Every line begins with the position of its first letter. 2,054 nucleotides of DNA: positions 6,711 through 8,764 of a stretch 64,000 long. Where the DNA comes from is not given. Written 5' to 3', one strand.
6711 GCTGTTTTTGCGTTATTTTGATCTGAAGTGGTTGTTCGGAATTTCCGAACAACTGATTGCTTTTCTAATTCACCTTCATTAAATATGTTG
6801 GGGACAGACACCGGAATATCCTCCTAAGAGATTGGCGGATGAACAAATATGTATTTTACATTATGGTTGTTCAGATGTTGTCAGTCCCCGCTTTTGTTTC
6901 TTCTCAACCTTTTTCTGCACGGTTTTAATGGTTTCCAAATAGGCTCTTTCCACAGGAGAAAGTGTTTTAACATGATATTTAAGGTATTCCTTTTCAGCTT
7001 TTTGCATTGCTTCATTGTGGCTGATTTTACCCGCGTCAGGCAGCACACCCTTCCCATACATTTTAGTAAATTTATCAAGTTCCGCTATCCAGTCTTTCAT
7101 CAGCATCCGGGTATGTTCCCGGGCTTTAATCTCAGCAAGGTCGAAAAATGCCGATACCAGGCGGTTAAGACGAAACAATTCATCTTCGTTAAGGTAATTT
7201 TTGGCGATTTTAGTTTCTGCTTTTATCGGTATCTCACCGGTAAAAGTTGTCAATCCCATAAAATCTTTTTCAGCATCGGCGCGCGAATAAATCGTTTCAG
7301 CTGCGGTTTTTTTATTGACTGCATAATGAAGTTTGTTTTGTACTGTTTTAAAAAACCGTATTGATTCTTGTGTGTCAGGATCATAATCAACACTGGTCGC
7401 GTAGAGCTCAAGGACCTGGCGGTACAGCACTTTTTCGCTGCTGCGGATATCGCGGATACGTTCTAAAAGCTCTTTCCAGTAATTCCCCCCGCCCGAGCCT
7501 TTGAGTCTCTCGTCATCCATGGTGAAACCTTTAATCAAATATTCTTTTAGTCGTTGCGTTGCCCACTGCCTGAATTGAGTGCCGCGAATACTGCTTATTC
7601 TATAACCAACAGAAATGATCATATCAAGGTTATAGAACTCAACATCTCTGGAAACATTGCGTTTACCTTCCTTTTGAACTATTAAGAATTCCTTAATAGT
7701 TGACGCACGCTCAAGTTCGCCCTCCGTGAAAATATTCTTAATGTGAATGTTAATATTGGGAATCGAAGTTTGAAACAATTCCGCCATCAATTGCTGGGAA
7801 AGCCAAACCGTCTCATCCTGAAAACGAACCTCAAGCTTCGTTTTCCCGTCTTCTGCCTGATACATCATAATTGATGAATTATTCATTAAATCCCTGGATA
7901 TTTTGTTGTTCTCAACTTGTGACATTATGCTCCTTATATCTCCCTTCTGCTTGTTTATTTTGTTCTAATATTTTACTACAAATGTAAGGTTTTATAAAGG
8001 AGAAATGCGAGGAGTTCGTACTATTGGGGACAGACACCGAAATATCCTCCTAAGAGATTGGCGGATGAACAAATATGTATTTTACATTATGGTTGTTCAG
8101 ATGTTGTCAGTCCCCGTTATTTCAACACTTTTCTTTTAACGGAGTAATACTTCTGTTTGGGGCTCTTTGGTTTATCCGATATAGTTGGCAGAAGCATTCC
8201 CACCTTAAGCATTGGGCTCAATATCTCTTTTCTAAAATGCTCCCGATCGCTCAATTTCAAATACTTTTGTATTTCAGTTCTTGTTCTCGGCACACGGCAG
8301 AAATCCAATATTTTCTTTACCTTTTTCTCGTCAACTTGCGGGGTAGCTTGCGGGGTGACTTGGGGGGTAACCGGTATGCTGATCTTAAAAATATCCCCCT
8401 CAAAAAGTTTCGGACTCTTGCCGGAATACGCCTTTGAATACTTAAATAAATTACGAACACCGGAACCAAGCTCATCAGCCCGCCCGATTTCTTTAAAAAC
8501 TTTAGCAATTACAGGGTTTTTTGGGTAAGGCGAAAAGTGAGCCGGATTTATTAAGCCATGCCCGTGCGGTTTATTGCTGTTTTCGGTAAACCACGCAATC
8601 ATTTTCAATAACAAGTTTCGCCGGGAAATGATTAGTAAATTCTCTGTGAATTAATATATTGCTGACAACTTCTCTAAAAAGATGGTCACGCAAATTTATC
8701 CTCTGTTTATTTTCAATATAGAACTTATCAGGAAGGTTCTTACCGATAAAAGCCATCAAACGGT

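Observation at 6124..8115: Three copies of a ~95 bp Correia/MITE-like element with terminal inverted repeats, internal hairpin and an outward promoter-like sequence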

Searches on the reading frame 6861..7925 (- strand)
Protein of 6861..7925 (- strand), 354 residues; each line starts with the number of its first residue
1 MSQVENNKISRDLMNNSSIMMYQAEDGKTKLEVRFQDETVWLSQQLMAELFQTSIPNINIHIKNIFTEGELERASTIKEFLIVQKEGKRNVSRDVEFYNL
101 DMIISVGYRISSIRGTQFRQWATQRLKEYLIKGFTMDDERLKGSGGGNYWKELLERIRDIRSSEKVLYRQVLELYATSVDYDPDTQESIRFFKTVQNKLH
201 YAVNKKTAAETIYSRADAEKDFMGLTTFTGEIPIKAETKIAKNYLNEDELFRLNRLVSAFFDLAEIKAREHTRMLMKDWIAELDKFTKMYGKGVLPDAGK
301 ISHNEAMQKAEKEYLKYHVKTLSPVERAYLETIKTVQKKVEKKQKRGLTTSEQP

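Call 10: search_protein_families(library=pfam, proteins=[window:6861-7925:-], max_evalue=0.01)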
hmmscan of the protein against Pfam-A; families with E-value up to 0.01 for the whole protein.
window:6861-7925:- (354 aa): 1 family
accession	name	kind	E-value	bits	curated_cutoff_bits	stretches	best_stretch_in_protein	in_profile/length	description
PF13310.11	Virulence_RhuM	-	4.8e-109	363.9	33.7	1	75-321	1-248/252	Virulence protein RhuM family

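Call 48: find_encoding_contigs(protein=window:6861-7925:-, flank=10000, max_places=10)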
Protein window:6861-7925:- (354 aa): 18 contigs read that carry it; 10 places shown.
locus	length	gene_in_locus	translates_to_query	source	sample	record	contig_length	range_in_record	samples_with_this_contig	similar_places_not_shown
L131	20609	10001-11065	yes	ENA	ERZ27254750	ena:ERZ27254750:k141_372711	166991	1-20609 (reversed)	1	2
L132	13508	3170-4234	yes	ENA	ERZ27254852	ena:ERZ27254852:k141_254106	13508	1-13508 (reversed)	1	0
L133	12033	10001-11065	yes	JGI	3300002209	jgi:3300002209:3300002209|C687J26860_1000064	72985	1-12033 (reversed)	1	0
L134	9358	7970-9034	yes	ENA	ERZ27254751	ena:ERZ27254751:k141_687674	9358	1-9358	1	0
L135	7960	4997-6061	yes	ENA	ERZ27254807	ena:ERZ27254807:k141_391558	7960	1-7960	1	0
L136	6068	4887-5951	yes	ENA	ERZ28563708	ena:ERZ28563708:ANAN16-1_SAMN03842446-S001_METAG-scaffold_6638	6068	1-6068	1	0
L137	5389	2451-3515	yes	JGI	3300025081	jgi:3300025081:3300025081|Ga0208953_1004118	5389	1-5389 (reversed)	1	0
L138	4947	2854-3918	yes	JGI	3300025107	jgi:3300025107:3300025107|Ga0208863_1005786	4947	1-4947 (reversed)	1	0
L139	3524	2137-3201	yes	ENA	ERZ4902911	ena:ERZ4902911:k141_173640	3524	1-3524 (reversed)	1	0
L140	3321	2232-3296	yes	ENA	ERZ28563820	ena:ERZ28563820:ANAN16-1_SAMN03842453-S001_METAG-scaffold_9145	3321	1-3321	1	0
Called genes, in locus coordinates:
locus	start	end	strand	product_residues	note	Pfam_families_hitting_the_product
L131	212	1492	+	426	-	PF07498:Rho_N, PF07497:Rho_RNA_bind, PF00006:ATP-synt_ab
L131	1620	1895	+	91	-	PF01197:Ribosomal_L31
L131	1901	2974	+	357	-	PF03462:PCRF, PF00472:RF-1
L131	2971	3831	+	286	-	PF17827:PrmC_N, PF02384:N6_Mtase (weak), PF03602:Cons_hypoth95, PF05175:MTS, PF06325:PrmA (weak), PF01170:UPF0020, PF13649:Methyltransf_25, PF13847:Methyltransf_31, +3 more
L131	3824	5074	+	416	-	PF00275:EPSP_synthase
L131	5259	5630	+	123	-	PF00072:Response_reg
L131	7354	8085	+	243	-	PF20582:UPF0758_N, PF04002:RadC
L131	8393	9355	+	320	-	PF04326:SLFN_AlbA_2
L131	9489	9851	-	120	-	-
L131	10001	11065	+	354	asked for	PF13310:Virulence_RhuM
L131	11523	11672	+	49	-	-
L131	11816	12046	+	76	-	-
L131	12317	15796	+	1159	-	PF13091:PLDc_2, PF00176:SNF2-rel_dom (weak), PF04851:ResIII (faint), PF00270:DEAD (weak), PF00271:Helicase_C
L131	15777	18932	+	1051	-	PF02384:N6_Mtase (faint), PF20473:MmeI_Mtase (weak), PF07669:Eco57I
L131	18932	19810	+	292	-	-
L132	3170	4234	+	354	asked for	PF13310:Virulence_RhuM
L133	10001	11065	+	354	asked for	PF13310:Virulence_RhuM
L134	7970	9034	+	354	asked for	PF13310:Virulence_RhuM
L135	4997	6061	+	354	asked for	PF13310:Virulence_RhuM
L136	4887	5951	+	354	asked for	PF13310:Virulence_RhuM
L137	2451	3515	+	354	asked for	PF13310:Virulence_RhuM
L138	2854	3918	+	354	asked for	PF13310:Virulence_RhuM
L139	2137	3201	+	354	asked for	PF13310:Virulence_RhuM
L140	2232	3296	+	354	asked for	PF13310:Virulence_RhuM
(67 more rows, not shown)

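Call 57: find_homologous_proteins(query=window:6861-7925:-, max_evalue=1e-40)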
Query window:6861-7925:- (354 aa): 8000 proteins with E <= 1e-40 among 8000 candidates; the best 120 are listed.
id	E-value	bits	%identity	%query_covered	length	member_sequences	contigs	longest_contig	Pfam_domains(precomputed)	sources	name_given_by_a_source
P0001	7.2e-220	747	100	96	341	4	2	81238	PF13310.12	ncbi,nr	ncbi:MAG: cell filamentation protein Fic [Candidatus Firestonebacteria bacterium RIFOXYC2_FULL_39_67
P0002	4.9e-175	599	83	92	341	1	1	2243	PF13310.12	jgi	jgi:hypothetical protein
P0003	7.7e-171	586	81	92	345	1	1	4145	PF13310.12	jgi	-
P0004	3.5e-170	583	82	93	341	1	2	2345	PF13310.12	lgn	-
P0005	5.5e-170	583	80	92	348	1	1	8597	PF13310.12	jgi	jgi:hypothetical protein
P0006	3.4e-169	580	80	94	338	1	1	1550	PF13310.12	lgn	-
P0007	1.0e-168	579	81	93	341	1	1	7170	PF13310.12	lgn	-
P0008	1.3e-168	578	80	93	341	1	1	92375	PF13310.12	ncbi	ncbi:MAG: virulence RhuM family protein [Syntrophales bacterium]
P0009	1.7e-168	578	80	91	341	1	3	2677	PF13310.12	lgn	-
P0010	4.9e-167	573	80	93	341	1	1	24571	PF13310.12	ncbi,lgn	-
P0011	6.5e-167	573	79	90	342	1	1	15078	PF13310.12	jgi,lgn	jgi:hypothetical protein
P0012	2.1e-166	571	79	93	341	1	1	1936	PF13310.12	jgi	jgi:hypothetical protein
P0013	2.9e-166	570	78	93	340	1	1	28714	PF13310.12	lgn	-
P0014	5.4e-166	570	79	92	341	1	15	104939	PF13310.12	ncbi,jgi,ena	-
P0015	5.5e-166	570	79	92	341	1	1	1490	PF13310.12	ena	-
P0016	5.9e-166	569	79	92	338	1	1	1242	PF13310.12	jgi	-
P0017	6.6e-166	569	79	91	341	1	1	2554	PF13310.12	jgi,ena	-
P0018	7.2e-166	569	78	93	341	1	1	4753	PF13310.12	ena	-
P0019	7.3e-166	569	78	93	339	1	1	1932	PF13310.12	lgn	-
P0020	1.3e-165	568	78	93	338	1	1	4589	PF13310.12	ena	-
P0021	1.8e-165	568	77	92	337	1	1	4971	PF13310.12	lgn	-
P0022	2.8e-165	567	78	93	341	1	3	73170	PF13310.12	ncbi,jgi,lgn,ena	jgi:hypothetical protein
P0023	4.6e-165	567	78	92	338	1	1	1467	PF13310.12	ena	-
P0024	5.6e-165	566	77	92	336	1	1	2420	PF13310.12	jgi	jgi:hypothetical protein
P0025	5.7e-165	566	78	92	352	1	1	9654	PF13310.12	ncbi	-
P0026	7.4e-165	566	77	93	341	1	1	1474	PF13310.12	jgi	-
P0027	7.8e-165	566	77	92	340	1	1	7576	PF13310.12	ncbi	-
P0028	1.2e-164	565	77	90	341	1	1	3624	PF13310.12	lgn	-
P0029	1.4e-164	565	77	92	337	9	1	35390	PF13310.12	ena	-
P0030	1.8e-164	565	78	91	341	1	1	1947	PF13310.12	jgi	-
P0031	2.4e-164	564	77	90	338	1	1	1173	PF13310.12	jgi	-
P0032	3.1e-164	564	77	91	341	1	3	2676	PF13310.12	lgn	-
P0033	7.4e-164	563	78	90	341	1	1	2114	PF13310.12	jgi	jgi:hypothetical protein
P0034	7.5e-164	563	77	92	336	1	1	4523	PF13310.12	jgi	-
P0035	1.0e-163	562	77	93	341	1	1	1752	PF13310.12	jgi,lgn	-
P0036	2.1e-163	561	77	91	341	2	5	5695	PF13310.12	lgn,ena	-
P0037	2.9e-163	561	78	93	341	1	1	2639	PF13310.12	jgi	-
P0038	3.9e-163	560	77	93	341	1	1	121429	PF13310.12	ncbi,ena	-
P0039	1.2e-162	559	76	92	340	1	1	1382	PF13310.12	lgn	-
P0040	2.4e-162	558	78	93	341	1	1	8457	PF13310.12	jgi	jgi:hypothetical protein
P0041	3.0e-162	557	77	92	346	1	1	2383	PF13310.12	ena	-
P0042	3.5e-162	557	76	93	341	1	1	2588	PF13310.12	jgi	-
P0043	3.1e-161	554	76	93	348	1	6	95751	PF13310.12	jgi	jgi:hypothetical protein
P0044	1.4e-160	552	75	93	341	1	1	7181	PF13310.12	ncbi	-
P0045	1.2e-159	549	75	93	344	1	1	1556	PF13310.12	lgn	-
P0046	9.1e-159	546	76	92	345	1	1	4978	PF13310.12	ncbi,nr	ncbi:MAG: virulence RhuM family protein [Candidatus Auribacterota bacterium]|nr:virulence RhuM famil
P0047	1.1e-158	546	74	93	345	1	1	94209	PF13310.12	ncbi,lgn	-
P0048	4.2e-158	544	84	84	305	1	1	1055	PF13310.12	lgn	-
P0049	2.1e-157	541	73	90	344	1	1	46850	PF13310.12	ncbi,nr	ncbi:MAG: virulence RhuM family protein [Deltaproteobacteria bacterium]|nr:virulence RhuM family pro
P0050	3.4e-156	537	72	94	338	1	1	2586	PF13310.12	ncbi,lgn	-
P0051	5.4e-156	537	72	94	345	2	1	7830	PF13310.12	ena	-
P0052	6.7e-155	533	70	97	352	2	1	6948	PF13310.12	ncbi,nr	ncbi:virulence RhuM family protein [bacterium]|nr:virulence RhuM family protein [bacterium]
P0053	7.0e-155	533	73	90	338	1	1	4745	PF13310.12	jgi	jgi:hypothetical protein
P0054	2.2e-154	531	71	94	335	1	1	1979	PF13310.12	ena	-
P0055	3.1e-154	531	74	93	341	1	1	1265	PF13310.12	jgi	jgi:hypothetical protein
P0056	4.0e-154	531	81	84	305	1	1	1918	PF13310.12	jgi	-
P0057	7.9e-154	530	74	93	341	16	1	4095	PF13310.12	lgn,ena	-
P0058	1.9e-153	528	72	94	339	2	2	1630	PF13310.12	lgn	-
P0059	2.0e-153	528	-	-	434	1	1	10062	PF09182.17,PF13310.12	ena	-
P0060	3.8e-152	524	72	91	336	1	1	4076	PF13310.12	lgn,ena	-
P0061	6.3e-152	523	69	93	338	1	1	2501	PF13310.12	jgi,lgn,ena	-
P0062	7.2e-152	523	72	93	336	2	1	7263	PF13310.12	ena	-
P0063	1.1e-151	523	71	92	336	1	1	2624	PF13310.12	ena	-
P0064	1.7e-151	522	71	90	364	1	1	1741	PF13310.12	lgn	-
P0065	3.3e-151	521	67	95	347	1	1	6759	PF13310.12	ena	-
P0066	4.2e-151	521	67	94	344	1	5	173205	PF13310.12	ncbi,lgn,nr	ncbi:virulence RhuM family protein [Patescibacteria group bacterium]|nr:virulence RhuM family protei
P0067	6.8e-151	520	71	93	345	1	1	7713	PF13310.12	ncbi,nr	ncbi:MAG: virulence RhuM family protein [Candidatus Omnitrophica bacterium]|nr:virulence RhuM family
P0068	7.2e-151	520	72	93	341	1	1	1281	PF13310.12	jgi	-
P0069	7.2e-151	520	71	91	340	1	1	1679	PF13310.12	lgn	-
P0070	9.7e-151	519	71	92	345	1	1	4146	PF13310.12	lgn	-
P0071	4.0e-150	517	69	96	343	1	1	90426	PF13310.12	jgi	jgi:hypothetical protein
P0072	4.6e-150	517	71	90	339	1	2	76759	PF13310.12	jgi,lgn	jgi:hypothetical protein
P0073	4.7e-150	517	69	93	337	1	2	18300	PF13310.12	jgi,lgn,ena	-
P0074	5.3e-150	517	70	93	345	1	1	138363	PF13310.12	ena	-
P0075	7.6e-150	517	70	94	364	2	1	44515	PF13310.12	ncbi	-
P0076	8.0e-150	516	71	92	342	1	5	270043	PF13310.12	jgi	jgi:hypothetical protein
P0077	9.4e-150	516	68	97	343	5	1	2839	PF13310.12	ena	-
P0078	1.0e-149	516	68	94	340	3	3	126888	PF13310.12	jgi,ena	-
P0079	4.2e-149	514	72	93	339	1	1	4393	PF13310.12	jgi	-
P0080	5.9e-149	514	69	92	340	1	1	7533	PF13310.12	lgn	-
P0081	6.9e-149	513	70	92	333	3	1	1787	PF13310.12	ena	-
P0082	8.8e-149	513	70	92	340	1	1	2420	PF13310.12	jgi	jgi:hypothetical protein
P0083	1.0e-148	513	68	95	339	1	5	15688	PF13310.12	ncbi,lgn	-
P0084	1.2e-148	513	70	94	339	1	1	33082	PF13310.12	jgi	-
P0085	1.5e-148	512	71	93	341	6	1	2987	PF13310.12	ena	-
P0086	1.5e-148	512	70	90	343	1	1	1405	PF13310.12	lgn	-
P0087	1.6e-148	512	68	93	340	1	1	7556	PF13310.12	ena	-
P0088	2.0e-148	512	70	92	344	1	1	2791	PF13310.12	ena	-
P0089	2.0e-148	512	69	94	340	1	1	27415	PF13310.12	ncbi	-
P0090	5.0e-148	511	69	93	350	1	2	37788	PF13310.12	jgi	jgi:hypothetical protein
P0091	5.3e-148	510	70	93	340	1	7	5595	PF13310.12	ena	-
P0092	5.4e-148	510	67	93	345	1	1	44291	PF13310.12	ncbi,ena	-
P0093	8.0e-148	510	69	94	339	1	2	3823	PF13310.12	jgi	-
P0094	9.4e-148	510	69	91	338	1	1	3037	PF13310.12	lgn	-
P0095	1.2e-147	509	70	93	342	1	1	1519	PF13310.12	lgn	-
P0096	1.7e-147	509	67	94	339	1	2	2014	PF13310.12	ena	-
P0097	1.9e-147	509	70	93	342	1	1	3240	PF13310.12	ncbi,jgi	-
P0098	1.9e-147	509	69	93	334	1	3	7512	PF13310.12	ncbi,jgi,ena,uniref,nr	ncbi:MAG: Toxin-antitoxin system, toxin component, Fic family [Candidatus Daviesbacteria bacterium G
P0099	2.1e-147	508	68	93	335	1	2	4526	PF13310.12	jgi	jgi:hypothetical protein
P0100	2.2e-147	508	68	91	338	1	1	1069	PF13310.12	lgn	-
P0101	2.2e-147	508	70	92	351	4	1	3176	PF13310.12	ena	-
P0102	3.7e-147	508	68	94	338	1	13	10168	PF13310.12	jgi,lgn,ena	-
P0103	4.6e-147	507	70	92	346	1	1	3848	PF13310.12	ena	-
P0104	4.8e-147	507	70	93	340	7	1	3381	PF13310.12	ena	-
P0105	5.4e-147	507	70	89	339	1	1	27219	PF13310.12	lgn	-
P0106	5.5e-147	507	70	93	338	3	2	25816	PF13310.12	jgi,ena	-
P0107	5.6e-147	507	69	93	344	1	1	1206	PF13310.12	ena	-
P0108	7.6e-147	507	70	92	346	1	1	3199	PF13310.12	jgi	-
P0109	8.1e-147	507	68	92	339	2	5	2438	PF13310.12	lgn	-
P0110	9.8e-147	506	70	89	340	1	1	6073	PF13310.12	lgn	-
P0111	1.0e-146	506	69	94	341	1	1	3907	PF13310.12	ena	-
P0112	1.0e-146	506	68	92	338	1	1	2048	PF13310.12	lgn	-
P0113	1.1e-146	506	68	92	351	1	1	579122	PF13310.12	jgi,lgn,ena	-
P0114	1.1e-146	506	70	93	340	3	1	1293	PF13310.12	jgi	jgi:hypothetical protein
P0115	1.1e-146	506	68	93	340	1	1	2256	PF13310.12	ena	-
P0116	1.3e-146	506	69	90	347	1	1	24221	PF13310.12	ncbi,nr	ncbi:MAG: cell filamentation protein Fic [Parcubacteria group bacterium]|nr:cell filamentation prote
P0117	1.4e-146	506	69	94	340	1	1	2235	PF13310.12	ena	-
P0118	1.8e-146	505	66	94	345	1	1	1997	PF13310.12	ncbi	-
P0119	1.9e-146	505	68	93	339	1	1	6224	PF13310.12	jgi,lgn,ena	jgi:hypothetical protein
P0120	1.9e-146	505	68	90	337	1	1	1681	PF13310.12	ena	-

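Call 59: find_encoding_contigs(protein=P0049, flank=4000, max_places=3)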
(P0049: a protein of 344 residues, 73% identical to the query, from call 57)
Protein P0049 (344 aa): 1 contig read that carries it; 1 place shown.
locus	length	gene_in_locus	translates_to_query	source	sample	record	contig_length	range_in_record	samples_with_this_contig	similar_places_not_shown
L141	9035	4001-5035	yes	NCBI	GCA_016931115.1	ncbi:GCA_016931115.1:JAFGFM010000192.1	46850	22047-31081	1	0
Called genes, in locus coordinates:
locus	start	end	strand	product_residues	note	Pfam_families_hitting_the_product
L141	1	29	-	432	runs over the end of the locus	PF01381:HTH_3, PF12844:HTH_19, PF13560:HTH_31, PF07883:Cupin_2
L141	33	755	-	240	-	PF00588:SpoU_methylase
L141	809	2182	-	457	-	PF00072:Response_reg, PF01966:HD, PF13487:HD_5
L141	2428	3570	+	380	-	PF01612:DNA_pol_A_exo1, PF00570:HRDC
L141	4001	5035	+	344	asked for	PF13310:Virulence_RhuM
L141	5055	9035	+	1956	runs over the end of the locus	PF13205:Big_5 (weak), PF11974:bMG3 (weak), PF01835:MG2, PF07703:A2M_BRD, PF00207:A2M, PF17973:bMG10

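Call 60: find_encoding_contigs(protein=P0005, flank=4000, max_places=3)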
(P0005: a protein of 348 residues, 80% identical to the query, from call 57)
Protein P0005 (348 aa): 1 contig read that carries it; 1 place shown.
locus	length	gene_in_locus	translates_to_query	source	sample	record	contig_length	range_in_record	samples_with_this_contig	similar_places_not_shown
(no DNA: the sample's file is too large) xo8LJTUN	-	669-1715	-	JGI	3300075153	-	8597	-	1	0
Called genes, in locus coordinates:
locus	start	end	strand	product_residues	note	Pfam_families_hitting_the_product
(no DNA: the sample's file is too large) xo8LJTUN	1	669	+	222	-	?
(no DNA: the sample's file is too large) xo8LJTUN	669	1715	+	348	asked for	PF13310:Virulence_RhuM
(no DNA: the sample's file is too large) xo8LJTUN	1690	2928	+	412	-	-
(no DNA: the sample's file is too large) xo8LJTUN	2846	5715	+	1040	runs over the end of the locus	PF04313:HSDR_N, PF00270:DEAD, PF04851:ResIII, PF18766:SWI2_SNF2, PF22679:T1R_D3-like, PF12008:EcoR124_C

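Call 90: find_encoding_contigs(protein=P0014, flank=2000, max_places=6)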
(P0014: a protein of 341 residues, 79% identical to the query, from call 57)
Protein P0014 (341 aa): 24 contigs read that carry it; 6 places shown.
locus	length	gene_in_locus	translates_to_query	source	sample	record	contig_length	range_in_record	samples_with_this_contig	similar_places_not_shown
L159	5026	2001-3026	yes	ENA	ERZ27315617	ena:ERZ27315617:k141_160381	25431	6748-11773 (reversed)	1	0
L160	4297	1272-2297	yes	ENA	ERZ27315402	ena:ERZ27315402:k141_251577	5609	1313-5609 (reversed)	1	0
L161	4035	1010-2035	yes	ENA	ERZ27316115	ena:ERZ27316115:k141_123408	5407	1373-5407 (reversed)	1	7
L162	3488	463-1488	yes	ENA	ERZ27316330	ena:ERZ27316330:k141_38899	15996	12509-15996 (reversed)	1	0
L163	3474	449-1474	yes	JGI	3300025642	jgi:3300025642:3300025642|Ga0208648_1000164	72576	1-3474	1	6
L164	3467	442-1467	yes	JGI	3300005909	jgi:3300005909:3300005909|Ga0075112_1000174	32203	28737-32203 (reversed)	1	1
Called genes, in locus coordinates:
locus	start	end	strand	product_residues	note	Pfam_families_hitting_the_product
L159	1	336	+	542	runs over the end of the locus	PF07730:HisKA_3, PF02518:HATPase_c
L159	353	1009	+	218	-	PF00072:Response_reg, PF00196:GerE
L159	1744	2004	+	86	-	PF02384:N6_Mtase (weak)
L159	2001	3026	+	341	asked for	PF13310:Virulence_RhuM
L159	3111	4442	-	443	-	PF01609:DDE_Tnp_1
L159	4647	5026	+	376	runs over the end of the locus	PF07804:HipA_C (weak)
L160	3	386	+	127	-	?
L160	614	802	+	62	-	-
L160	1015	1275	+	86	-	PF02384:N6_Mtase (weak)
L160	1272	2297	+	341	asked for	PF13310:Virulence_RhuM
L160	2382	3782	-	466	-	PF01609:DDE_Tnp_1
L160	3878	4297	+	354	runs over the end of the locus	PF01073:3Beta_HSD, PF01370:Epimerase, PF02719:Polysacc_synt_2, PF07993:NAD_binding_4 (faint), PF16363:GDP_Man_Dehyd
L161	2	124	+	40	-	?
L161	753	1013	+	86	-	PF02384:N6_Mtase (weak)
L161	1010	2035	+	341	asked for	PF13310:Virulence_RhuM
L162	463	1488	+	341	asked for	PF13310:Virulence_RhuM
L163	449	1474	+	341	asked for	PF13310:Virulence_RhuM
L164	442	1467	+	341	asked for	PF13310:Virulence_RhuM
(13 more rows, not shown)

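Call 91: find_encoding_contigs(protein=P0002, flank=2000, max_places=3)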
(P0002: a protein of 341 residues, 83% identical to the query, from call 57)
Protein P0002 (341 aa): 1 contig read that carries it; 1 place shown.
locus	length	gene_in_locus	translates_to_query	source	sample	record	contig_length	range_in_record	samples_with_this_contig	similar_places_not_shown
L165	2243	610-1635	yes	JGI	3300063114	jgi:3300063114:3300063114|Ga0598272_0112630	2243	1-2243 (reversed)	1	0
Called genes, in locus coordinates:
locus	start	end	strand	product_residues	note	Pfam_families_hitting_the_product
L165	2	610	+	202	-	?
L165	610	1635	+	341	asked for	PF13310:Virulence_RhuM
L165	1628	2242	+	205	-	?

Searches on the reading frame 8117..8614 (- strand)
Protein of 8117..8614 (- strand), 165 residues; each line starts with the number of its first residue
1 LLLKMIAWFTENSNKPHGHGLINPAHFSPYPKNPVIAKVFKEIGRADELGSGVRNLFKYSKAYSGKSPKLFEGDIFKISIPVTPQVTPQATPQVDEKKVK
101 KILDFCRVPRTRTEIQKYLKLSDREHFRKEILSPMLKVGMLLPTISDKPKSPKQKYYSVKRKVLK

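Call 10: search_protein_families(library=pfam, proteins=[window:8117-8614:-], max_evalue=0.01)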
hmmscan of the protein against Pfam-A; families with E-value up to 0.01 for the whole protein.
window:8117-8614:- (165 aa): 2 families
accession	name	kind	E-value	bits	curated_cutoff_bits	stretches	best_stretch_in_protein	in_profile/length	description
PF21247.3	Fic-like_C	-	1.9e-12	47.3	27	1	99-156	3-61/64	Filamentation induced by cAMP protein Fic-like, C-terminal domain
PF13749.12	HATPase_c_4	-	4.4e-05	23.8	26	1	29-72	37-80/89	Putative ATP-dependent DNA helicase recG C-terminal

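Call 97: find_homologous_proteins(query=window:8120-8602:-, max_evalue=1e-10)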
Query seq(161 aa) (161 aa): 417 proteins with E <= 1e-10 among 489 candidates; the best 120 are listed.
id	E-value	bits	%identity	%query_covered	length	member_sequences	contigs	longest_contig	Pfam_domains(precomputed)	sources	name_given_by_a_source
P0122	2.7e-102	357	100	100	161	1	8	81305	PF21247.4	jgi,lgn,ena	-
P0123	7.9e-65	235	70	96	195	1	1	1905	PF21247.4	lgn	-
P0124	1.3e-61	225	63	98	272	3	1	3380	PF21247.4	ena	-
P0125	4.7e-61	223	69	94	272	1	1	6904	PF21247.4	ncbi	-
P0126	5.7e-61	223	65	93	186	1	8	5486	PF21247.4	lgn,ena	-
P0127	1.9e-60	221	65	96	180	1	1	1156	PF21247.4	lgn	-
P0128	1.6e-59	218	64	96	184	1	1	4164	PF13749.13,PF21247.4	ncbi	-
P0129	4.5e-59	217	63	98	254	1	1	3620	PF21247.4,PF04326.20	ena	-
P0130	2.8e-58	214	65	94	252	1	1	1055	PF21247.4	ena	-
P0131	4.2e-58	214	65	96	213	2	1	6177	PF21247.4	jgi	jgi:ATP-dependent DNA helicase RecG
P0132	6.8e-58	213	63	93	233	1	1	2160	PF21247.4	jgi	jgi:ATP-dependent DNA helicase RecG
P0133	1.0e-57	212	64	96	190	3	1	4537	PF21247.4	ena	-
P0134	1.8e-57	212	63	95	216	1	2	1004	PF13749.13,PF21247.4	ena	-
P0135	2.7e-57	211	60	95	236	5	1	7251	PF13749.13,PF21247.4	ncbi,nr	ncbi:MAG: hypothetical protein HZB37_07600 [Planctomycetes bacterium]|nr:hypothetical protein [Planc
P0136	4.2e-57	210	59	93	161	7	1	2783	PF13749.13,PF21247.4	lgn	-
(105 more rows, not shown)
